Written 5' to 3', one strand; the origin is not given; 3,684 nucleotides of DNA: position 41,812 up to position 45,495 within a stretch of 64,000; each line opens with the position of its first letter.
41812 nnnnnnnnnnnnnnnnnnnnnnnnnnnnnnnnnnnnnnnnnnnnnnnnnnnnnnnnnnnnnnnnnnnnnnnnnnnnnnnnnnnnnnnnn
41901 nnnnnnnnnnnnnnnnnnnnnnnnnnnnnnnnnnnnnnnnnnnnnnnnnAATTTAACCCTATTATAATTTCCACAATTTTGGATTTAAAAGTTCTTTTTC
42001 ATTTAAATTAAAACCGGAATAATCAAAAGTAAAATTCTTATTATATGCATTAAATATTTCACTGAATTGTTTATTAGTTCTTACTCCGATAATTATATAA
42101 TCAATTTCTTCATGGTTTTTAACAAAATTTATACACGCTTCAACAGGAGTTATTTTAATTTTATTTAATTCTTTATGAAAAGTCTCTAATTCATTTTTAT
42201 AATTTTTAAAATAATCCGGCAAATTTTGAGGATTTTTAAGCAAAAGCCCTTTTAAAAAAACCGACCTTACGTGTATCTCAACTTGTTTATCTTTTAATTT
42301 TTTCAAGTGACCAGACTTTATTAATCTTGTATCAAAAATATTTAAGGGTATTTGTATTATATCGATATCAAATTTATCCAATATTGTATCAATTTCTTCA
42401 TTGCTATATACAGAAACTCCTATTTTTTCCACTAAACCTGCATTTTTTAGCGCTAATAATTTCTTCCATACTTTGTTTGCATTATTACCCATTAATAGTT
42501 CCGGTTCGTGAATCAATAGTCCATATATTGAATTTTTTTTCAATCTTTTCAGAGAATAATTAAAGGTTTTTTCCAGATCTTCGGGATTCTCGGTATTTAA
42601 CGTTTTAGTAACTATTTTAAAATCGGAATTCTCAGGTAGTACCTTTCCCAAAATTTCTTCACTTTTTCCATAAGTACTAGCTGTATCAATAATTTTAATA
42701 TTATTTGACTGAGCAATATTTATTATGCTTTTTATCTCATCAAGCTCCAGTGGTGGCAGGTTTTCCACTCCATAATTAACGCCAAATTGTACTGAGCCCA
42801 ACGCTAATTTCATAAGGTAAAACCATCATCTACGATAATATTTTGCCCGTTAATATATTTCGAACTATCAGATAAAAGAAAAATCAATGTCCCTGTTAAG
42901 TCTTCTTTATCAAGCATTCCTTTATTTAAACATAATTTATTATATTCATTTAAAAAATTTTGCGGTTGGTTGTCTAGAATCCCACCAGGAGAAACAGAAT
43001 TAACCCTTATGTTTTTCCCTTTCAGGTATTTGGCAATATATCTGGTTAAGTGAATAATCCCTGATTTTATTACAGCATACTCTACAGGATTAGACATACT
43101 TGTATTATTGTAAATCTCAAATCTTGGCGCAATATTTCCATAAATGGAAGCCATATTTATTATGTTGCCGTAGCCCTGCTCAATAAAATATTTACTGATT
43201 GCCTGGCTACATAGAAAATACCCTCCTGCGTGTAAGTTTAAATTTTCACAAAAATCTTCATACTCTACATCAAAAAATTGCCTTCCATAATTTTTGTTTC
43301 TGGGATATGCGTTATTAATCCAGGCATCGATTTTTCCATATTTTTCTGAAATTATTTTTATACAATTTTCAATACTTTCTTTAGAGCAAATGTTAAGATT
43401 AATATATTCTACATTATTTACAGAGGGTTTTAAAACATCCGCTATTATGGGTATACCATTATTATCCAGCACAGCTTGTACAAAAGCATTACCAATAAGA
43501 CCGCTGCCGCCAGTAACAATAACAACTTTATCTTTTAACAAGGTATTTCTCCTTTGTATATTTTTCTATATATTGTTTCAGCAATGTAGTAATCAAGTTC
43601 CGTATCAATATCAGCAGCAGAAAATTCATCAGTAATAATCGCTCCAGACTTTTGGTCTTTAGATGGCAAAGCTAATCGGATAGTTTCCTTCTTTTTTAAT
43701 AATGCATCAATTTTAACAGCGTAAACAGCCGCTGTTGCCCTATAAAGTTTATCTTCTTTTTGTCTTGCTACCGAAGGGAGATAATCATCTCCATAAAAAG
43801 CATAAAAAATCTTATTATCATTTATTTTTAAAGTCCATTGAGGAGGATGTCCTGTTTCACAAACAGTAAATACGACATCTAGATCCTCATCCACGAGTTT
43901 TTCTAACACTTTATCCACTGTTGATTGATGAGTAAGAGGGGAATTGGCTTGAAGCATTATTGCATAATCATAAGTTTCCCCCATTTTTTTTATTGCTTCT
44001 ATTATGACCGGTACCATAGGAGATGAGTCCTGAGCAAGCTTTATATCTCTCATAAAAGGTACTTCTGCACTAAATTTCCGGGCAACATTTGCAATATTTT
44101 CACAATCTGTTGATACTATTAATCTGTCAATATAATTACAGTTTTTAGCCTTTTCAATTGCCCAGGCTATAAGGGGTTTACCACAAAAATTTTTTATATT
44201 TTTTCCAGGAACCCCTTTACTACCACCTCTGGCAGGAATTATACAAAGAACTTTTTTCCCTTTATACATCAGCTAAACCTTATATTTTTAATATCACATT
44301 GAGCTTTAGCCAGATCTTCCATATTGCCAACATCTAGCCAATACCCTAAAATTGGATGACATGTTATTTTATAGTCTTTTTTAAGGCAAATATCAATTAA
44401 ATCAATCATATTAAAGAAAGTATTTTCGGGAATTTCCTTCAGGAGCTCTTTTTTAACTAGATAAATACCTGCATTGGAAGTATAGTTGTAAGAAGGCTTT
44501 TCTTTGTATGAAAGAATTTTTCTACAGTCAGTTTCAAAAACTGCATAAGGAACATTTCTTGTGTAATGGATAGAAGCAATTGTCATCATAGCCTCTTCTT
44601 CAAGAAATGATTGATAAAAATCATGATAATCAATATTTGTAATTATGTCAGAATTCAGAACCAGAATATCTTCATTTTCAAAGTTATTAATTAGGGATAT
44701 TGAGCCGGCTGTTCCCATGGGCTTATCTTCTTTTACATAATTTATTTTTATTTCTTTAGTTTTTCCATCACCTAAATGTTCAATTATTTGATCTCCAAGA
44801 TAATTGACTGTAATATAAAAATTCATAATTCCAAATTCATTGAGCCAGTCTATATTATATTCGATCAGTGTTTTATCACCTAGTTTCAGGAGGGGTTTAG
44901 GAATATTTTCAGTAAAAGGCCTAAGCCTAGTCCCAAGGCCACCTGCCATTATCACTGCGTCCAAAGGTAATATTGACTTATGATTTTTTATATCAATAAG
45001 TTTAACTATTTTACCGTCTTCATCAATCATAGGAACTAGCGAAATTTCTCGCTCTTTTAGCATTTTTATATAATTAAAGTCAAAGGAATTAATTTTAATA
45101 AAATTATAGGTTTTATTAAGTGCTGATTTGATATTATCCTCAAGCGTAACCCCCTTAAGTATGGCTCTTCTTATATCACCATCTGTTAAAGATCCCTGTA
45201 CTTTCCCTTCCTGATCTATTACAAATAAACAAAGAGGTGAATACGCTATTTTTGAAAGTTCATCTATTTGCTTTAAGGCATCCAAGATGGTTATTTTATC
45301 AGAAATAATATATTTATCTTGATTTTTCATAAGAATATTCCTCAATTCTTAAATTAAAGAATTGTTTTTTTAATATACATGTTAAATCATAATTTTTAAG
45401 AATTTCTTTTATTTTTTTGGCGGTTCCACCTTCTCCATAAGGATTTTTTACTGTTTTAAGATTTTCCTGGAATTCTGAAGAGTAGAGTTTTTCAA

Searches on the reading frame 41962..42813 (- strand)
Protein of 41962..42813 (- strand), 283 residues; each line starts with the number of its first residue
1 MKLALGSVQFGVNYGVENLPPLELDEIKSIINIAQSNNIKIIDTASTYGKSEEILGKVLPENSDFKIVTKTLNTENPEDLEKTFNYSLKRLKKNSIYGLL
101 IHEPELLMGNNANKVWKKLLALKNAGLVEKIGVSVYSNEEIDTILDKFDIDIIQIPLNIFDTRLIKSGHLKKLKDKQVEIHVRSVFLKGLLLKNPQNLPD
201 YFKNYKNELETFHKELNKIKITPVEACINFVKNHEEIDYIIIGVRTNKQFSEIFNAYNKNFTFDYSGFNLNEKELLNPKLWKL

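Call 10: search_protein_families(library=pfam, proteins=[window:41962-42813:-], max_evalue=0.001)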
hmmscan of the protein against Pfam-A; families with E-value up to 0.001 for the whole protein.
window:41962-42813:- (283 aa): 1 family
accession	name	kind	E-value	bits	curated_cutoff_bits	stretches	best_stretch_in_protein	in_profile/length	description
PF00248.27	Aldo_ket_red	-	3.3e-32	112.2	24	1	2-262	1-279/291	Aldo/keto reductase family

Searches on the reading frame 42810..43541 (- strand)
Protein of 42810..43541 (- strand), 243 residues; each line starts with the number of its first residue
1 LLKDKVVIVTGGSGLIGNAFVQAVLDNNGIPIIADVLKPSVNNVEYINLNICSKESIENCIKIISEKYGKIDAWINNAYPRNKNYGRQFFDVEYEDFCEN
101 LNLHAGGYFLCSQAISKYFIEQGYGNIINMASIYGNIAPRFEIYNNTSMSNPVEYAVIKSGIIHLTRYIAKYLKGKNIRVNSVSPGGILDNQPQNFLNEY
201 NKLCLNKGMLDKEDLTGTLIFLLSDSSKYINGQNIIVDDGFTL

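Call 10: search_protein_families(library=pfam, proteins=[window:42810-43541:-], max_evalue=0.001)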
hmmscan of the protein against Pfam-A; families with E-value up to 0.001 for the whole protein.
window:42810-43541:- (243 aa): 3 families
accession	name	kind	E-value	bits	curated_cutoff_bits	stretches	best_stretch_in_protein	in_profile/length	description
PF13561.12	adh_short_C2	-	1.4e-33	116.9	27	1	44-242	45-236/236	Enoyl-(Acyl carrier protein) reductase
PF00106.31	adh_short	-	6.9e-22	78.3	26.6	1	5-189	1-183/195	short chain dehydrogenase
PF01370.27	Epimerase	-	0.00038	20.4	20.9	0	7-83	1-81/240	NAD dependent epimerase/dehydratase family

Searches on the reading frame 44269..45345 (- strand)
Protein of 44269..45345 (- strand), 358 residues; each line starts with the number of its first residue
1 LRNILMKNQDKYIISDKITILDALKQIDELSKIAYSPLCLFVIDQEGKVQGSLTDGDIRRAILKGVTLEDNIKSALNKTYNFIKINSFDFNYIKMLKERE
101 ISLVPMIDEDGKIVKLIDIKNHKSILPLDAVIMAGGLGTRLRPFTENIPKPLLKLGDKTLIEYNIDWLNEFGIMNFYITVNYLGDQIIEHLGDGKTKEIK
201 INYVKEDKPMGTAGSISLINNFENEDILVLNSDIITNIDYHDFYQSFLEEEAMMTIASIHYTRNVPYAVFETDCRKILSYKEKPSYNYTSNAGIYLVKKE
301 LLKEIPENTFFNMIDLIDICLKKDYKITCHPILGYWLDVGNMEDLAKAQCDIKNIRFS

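Call 53: search_protein_families(library=ncbifam, proteins=[window:44269-45345:-], max_evalue=0.001)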
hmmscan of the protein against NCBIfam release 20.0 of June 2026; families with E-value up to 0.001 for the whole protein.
window:44269-45345:- (358 aa): 34 families (the best 25 are shown)
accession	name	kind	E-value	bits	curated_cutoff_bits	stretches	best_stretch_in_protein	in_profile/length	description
NF045761.1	NAMPUrTaseMurU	equivalog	1.2e-36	126.7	250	1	129-349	2-224/226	N-acetylmuramate alpha-1-phosphate uridylyltransferase MurU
TIGR03992.1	Arch_glmU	subfamily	1.2e-35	123.2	292.1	1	129-348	2-223/393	bifunctional sugar-1-phosphate nucleotidylyltransferase/acetyltransferase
NF052502.1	man1P_GTase_Rv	exception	4.6e-35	121.1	440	1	129-352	2-230/352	mannose-1-phosphate guanylyltransferase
TIGR01208.1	rmlA_long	equivalog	3.4e-29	101.8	320.25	1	130-350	2-232/353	glucose-1-phosphate thymidylyltransferase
NF049965.1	GlMnHpPGnyltfHddC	equivalog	4.6e-26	91.8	300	1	129-346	2-215/221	D-glycero-D-manno-heptose 1-phosphate guanosyltransferase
NF041313.1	UDPGP_AglF_Halo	equivalog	3.6e-25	88.8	400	1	129-349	2-231/234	UTP--glucose-1-phosphate uridylyltransferase AglF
NF003670.0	PRK05293.1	equivalog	7.5e-20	71.2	470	1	130-352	7-258/382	glucose-1-phosphate adenylyltransferase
TIGR02091.1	glgC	equivalog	6.3e-18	65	424.9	1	130-352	3-259/364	glucose-1-phosphate adenylyltransferase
NF041173.1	Sug_nt_acttase_Thmprot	equivalog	6.4e-18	64.9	600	1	129-346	2-221/405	bifunctional sugar-1-phosphate nucleotidylyltransferase/acetyltransferase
TIGR01207.1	rmlA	equivalog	2.5e-15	56.3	360.65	1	131-300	3-178/286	glucose-1-phosphate thymidylyltransferase RfbA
TIGR02623.1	G1P_cyt_trans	equivalog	5.1e-14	52.3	300.25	1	129-191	2-64/255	glucose-1-phosphate cytidylyltransferase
NF045697.1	MurNAcPUrMurU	equivalog_domain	5.3e-14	52.2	370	1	132-343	2-219/229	N-acetylmuramate alpha-1-phosphate uridylyltransferase MurU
NF008581.0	PRK11543.1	equivalog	7.2e-13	48.2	481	1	15-121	213-314/321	arabinose-5-phosphate isomerase GutQ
NF041135.1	IPPtranDIPPsyn_Thcocales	equivalog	1e-12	47.8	580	1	129-349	2-214/419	bifunctional L-myo-inositol-1-phosphate cytidylyltransferase/CDP-L-myo-inositol myo-inositolphosphotransferase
NF001947.0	PRK00725.1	subfamily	1.1e-12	47.4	470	1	130-288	19-197/426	glucose-1-phosphate adenylyltransferase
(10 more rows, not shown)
